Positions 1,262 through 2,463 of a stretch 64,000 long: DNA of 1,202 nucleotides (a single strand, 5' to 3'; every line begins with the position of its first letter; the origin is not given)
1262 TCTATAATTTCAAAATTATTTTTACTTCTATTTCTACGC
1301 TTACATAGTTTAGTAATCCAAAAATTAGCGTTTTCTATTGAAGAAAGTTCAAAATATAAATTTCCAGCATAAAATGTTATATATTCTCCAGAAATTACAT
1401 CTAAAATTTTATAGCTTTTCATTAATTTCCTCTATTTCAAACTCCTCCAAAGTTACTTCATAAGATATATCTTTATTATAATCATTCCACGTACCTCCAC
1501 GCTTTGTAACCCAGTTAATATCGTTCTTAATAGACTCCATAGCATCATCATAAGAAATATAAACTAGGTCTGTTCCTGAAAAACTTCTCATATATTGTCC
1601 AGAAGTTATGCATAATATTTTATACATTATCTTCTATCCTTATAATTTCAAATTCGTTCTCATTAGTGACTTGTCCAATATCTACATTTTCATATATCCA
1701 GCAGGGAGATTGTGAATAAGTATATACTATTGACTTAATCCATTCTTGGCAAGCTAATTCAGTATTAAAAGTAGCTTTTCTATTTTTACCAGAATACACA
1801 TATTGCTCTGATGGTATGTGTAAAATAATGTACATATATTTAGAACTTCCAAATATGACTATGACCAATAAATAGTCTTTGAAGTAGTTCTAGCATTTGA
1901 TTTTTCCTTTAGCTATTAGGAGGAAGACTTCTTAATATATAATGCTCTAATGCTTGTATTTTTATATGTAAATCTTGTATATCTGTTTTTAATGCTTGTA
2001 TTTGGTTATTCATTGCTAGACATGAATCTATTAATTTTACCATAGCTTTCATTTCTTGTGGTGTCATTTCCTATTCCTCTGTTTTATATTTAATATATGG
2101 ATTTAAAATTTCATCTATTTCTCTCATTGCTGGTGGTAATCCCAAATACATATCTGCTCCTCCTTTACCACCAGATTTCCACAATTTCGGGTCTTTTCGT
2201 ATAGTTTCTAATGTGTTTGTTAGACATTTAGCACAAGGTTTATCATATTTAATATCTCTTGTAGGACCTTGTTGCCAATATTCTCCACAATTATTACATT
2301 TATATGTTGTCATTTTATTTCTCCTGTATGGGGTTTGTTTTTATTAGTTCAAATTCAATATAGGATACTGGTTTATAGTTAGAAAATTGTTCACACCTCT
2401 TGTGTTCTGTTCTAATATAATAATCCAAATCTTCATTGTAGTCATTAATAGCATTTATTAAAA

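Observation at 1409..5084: Massive paralogous small-protein family with conserved termini and hypervariable cores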

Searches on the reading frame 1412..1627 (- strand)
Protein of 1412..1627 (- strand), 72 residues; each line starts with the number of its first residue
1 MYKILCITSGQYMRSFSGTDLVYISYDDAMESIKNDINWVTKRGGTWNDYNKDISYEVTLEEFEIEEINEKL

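Call 7: search_protein_families(library=pfam, max_evalue=1, proteins=[window:1412-1627:-])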
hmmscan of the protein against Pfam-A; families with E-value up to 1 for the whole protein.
seq(72 aa): 0 families

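Call 8: search_protein_families(library=phrogs, max_evalue=1, proteins=[window:1412-1627:-])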
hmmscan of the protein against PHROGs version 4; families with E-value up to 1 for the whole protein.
seq(72 aa): 0 families

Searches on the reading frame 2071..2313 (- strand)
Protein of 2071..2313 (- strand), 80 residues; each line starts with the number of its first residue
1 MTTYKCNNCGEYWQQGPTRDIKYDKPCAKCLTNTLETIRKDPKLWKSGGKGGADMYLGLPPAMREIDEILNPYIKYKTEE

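Call 81: search_protein_families(library=pfam, max_evalue=0.001, proteins=[window:2071-2313:-])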
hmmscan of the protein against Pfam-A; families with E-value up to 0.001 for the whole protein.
window:2071-2313:- (80 aa): 0 families
